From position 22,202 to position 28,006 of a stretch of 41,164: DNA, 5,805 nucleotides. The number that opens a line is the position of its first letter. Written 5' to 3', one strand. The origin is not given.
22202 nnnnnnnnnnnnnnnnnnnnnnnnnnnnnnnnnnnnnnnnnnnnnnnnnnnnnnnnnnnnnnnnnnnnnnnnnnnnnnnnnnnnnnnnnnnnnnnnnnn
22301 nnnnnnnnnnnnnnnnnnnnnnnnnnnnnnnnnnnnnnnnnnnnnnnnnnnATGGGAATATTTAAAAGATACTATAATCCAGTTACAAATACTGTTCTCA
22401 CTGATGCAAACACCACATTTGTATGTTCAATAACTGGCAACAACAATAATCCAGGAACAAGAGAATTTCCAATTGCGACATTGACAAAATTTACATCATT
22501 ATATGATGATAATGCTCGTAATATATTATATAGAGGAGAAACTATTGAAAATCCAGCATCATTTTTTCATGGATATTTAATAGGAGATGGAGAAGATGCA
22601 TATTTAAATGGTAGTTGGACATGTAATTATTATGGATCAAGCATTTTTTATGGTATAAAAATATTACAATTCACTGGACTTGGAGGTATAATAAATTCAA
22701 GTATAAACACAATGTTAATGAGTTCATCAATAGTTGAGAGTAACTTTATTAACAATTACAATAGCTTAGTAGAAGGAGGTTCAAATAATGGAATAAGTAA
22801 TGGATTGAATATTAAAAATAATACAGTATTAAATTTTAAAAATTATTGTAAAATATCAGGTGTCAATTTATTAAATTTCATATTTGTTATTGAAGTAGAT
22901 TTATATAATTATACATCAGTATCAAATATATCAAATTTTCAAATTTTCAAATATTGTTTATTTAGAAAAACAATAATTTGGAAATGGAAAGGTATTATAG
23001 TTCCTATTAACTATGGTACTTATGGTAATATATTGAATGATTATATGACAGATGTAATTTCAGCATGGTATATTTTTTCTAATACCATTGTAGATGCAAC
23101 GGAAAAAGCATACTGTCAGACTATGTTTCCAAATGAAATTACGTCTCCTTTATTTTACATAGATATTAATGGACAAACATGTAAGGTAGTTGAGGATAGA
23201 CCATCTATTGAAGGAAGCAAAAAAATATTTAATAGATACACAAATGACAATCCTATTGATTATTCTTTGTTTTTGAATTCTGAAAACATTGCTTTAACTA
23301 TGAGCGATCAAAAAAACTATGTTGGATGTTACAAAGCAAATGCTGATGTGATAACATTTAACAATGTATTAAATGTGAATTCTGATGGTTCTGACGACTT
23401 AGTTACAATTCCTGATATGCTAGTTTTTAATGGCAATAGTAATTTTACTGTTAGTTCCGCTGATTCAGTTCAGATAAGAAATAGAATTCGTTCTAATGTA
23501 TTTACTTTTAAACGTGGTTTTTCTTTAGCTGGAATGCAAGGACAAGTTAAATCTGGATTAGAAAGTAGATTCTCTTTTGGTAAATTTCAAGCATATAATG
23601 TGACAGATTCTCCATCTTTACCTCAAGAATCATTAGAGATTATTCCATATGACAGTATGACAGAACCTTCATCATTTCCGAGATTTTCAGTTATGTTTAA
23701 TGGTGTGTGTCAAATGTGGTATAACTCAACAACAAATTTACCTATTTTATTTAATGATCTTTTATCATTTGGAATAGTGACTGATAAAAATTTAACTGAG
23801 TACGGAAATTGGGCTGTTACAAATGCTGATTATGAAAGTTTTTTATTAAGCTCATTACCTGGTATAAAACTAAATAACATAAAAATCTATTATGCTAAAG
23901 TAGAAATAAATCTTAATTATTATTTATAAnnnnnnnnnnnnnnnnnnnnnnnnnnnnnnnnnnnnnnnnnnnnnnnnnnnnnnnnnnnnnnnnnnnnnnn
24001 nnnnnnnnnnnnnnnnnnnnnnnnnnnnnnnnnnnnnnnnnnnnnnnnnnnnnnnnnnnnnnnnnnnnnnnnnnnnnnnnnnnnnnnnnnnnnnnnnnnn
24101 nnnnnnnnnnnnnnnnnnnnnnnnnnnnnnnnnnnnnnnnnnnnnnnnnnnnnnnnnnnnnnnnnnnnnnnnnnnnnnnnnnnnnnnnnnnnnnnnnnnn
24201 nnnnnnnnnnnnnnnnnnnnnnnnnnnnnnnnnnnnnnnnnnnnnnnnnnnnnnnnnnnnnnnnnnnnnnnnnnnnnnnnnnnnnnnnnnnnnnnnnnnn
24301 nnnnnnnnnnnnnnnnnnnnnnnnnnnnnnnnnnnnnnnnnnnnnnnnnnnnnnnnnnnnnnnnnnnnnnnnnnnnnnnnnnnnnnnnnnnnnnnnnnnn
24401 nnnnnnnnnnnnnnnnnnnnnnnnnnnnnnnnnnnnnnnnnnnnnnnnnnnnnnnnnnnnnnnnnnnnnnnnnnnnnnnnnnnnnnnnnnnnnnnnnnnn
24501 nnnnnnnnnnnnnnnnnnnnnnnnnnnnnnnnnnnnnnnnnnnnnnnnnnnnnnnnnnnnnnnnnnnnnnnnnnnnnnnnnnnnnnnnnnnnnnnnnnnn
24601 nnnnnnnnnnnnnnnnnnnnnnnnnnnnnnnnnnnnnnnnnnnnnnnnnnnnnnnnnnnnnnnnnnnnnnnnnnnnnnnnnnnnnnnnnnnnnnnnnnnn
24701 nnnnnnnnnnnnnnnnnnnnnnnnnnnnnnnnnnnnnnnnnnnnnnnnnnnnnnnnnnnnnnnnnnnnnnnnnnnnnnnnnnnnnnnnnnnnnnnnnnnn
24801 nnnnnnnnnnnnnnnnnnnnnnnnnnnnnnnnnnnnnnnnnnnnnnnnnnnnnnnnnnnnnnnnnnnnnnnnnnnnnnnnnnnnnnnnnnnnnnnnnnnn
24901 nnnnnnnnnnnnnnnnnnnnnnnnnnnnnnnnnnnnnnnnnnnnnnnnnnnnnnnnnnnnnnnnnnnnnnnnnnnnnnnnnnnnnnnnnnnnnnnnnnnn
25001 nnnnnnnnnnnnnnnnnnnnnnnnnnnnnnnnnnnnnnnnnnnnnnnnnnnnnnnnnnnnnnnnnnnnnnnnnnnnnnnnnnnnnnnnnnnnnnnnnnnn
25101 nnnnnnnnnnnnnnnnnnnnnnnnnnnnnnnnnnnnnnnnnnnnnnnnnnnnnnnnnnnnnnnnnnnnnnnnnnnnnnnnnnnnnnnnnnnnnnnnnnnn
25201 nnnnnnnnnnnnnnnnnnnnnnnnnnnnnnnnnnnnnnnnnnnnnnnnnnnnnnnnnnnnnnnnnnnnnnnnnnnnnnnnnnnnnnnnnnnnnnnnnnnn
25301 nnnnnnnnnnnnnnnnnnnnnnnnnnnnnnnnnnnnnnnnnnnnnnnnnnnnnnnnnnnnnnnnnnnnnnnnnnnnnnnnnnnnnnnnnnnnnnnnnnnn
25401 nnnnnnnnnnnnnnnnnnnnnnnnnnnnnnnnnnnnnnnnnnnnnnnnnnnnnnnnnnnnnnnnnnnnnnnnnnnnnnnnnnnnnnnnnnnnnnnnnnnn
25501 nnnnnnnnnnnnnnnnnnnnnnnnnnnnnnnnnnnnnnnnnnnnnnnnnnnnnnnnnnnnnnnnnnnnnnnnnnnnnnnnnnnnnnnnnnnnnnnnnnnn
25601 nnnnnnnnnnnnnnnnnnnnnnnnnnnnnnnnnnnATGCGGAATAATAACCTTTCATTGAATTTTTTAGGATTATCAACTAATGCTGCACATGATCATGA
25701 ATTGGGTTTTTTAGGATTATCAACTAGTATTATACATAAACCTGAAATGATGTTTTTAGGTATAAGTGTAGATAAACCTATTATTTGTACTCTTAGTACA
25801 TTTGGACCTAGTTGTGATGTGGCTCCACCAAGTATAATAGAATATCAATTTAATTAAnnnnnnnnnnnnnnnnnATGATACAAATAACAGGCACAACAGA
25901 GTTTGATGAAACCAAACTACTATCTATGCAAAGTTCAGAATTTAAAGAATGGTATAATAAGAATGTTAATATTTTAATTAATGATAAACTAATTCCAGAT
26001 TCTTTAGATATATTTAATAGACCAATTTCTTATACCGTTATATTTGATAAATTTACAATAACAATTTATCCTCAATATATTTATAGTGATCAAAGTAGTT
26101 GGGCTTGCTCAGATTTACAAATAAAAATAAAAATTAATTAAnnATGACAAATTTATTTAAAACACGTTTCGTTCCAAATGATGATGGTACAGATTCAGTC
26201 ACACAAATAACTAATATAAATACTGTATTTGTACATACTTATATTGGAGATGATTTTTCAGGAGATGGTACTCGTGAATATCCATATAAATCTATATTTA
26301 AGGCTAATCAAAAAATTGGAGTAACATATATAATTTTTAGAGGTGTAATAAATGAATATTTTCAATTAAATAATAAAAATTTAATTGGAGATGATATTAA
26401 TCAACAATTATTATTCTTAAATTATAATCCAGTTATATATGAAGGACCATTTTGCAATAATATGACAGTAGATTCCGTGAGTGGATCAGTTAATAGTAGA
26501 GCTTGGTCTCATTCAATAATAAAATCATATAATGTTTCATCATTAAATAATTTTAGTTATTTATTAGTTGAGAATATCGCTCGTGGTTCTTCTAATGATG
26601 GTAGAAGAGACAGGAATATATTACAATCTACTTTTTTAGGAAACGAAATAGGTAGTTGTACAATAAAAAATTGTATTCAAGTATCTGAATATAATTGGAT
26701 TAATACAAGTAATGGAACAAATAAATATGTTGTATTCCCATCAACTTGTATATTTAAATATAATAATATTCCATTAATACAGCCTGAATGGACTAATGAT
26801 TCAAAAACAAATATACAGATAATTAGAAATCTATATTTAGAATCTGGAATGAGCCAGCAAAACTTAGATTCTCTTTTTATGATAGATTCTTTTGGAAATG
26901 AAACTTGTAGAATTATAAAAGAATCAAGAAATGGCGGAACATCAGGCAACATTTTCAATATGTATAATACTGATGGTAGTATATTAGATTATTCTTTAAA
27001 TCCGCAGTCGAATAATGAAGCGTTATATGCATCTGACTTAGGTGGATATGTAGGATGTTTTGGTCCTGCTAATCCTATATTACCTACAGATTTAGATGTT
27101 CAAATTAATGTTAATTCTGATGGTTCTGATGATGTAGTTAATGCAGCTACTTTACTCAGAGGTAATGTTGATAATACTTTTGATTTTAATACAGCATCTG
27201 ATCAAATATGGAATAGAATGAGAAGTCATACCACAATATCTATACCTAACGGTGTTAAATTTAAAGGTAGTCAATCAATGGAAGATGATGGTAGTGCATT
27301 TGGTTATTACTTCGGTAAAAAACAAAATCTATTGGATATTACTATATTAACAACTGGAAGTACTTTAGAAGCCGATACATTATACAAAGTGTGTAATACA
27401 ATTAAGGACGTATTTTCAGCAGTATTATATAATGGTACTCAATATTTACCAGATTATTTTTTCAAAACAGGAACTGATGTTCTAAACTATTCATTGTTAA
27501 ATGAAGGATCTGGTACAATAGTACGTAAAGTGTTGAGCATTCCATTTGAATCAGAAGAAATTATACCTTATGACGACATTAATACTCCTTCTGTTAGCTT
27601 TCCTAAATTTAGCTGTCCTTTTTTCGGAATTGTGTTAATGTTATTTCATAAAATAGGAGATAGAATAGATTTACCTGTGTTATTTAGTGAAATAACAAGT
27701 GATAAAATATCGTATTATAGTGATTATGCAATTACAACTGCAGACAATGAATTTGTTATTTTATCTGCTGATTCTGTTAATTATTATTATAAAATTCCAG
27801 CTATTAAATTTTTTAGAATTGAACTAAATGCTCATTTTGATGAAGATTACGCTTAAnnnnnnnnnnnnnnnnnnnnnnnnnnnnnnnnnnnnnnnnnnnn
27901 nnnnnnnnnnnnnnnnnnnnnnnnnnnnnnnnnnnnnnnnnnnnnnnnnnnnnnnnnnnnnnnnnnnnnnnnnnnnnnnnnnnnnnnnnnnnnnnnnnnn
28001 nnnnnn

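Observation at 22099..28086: Triplicated tailspike cassette (MIQIT mini-gene, ~500-570-aa spike, micro-ORF ending IEYQFN) with nucleotide-identical junctions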

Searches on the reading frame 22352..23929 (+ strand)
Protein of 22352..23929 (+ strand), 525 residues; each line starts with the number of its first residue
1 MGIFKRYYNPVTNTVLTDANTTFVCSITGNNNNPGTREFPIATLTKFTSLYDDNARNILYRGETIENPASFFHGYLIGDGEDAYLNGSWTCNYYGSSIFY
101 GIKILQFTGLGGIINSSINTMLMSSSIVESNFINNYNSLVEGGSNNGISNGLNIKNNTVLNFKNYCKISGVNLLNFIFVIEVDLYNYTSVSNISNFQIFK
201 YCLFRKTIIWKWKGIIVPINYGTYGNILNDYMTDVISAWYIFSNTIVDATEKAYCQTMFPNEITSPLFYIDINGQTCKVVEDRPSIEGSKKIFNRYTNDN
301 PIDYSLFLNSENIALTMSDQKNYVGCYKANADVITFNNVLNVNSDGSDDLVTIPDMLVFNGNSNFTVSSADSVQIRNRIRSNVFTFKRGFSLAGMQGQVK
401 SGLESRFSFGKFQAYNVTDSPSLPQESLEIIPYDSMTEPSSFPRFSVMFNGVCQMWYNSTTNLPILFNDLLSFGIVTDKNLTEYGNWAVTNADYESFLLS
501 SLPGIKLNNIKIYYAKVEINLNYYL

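Call 7: search_protein_families(library=pfam, proteins=[window:22352-23929:+], max_evalue=0.1)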
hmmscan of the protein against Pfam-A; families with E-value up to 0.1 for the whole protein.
window:22352-23929:+ (525 aa): 1 family
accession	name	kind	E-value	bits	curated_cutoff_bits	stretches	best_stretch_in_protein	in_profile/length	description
PF00196.25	GerE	-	0.067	13.3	23.5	0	139-162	14-37/57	Bacterial regulatory proteins, luxR family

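Call 8: search_protein_families(library=phrogs, proteins=[window:22352-23929:+], max_evalue=0.1)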
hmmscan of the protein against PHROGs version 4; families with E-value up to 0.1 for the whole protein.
window:22352-23929:+ (525 aa): 0 families

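Call 13: search_solved_structures(query=A1, max_evalue=1)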
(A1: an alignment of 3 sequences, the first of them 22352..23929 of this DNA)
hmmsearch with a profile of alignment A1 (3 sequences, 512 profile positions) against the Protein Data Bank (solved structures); distinct sequences matched with E-value up to 1: 1.
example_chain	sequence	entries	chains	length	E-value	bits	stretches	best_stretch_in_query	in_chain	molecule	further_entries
6kqs_A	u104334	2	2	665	0.1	14.6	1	21-75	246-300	lacto-N-biosidase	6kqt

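Call 84: search_protein_families(library=ncbifam, proteins=[window:22352-23929:+], max_evalue=0.01)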
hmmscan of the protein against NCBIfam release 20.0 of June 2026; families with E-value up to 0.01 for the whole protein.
window:22352-23929:+ (525 aa): 0 families

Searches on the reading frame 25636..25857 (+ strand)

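Call 7: search_protein_families(library=pfam, proteins=[window:25636-25857:+], max_evalue=0.1)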
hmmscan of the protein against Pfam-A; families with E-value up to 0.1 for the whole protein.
window:25636-25857:+ (73 aa): 0 families

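Call 8: search_protein_families(library=phrogs, proteins=[window:25636-25857:+], max_evalue=0.1)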
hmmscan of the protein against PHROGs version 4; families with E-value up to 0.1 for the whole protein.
window:25636-25857:+ (73 aa): 1 family
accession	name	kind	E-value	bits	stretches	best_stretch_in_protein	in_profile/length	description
phrog_12776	-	unknown function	0.099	13.5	0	34-48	28-42/66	-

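Call 84: search_protein_families(library=ncbifam, proteins=[window:25636-25857:+], max_evalue=0.01)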
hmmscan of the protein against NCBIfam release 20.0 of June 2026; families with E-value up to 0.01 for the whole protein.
window:25636-25857:+ (73 aa): 0 families

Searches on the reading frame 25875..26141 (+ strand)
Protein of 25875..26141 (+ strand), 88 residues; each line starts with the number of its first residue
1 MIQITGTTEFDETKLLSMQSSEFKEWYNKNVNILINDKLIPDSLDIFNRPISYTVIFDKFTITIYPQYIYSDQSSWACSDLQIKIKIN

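Call 7: search_protein_families(library=pfam, proteins=[window:25875-26141:+], max_evalue=0.1)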
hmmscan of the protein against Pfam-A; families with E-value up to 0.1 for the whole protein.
window:25875-26141:+ (88 aa): 0 families

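Call 8: search_protein_families(library=phrogs, proteins=[window:25875-26141:+], max_evalue=0.1)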
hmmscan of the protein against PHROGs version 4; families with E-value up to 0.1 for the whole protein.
window:25875-26141:+ (88 aa): 1 family
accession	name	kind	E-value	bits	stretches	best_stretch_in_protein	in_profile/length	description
phrog_31063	-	unknown function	0.079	14.1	0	31-59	7-35/66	-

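Call 84: search_protein_families(library=ncbifam, proteins=[window:25875-26141:+], max_evalue=0.01)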
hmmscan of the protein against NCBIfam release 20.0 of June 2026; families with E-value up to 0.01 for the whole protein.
window:25875-26141:+ (88 aa): 0 families

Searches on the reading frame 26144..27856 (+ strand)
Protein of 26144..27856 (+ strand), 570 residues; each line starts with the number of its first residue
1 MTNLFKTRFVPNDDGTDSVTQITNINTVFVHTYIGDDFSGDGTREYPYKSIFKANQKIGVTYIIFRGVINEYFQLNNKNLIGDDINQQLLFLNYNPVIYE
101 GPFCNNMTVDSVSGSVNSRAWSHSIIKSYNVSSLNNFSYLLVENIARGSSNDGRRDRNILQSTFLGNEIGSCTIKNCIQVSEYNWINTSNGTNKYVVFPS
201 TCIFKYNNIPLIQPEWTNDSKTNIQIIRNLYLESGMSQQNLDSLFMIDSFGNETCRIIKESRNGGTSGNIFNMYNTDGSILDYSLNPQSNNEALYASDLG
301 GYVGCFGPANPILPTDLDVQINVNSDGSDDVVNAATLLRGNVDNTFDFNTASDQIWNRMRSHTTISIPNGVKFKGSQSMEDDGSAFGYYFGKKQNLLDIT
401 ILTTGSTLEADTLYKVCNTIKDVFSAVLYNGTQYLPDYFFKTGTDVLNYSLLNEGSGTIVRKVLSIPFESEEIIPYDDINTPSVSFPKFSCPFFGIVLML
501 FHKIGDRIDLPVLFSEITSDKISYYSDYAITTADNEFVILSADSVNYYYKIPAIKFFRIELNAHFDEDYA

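Call 7: search_protein_families(library=pfam, proteins=[window:26144-27856:+], max_evalue=0.1)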
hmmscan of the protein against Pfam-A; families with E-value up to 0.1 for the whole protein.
window:26144-27856:+ (570 aa): 1 family
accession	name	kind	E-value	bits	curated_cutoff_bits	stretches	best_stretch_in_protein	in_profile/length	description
PF02327.22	BChl_A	-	0.0031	16.9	25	1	307-376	25-94/355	Bacteriochlorophyll A protein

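Call 8: search_protein_families(library=phrogs, proteins=[window:26144-27856:+], max_evalue=0.1)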
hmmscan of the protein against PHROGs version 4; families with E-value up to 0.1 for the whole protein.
window:26144-27856:+ (570 aa): 0 families

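Call 83: search_dna_similar(query=window:26144-27856:+, collection=phages, mode=protein, max_evalue=0.001, max_rows=25)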
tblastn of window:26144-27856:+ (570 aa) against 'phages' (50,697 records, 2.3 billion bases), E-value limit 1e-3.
No match.

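Call 84: search_protein_families(library=ncbifam, proteins=[window:26144-27856:+], max_evalue=0.01)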
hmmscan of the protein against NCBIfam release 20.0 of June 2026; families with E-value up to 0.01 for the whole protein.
window:26144-27856:+ (570 aa): 0 families
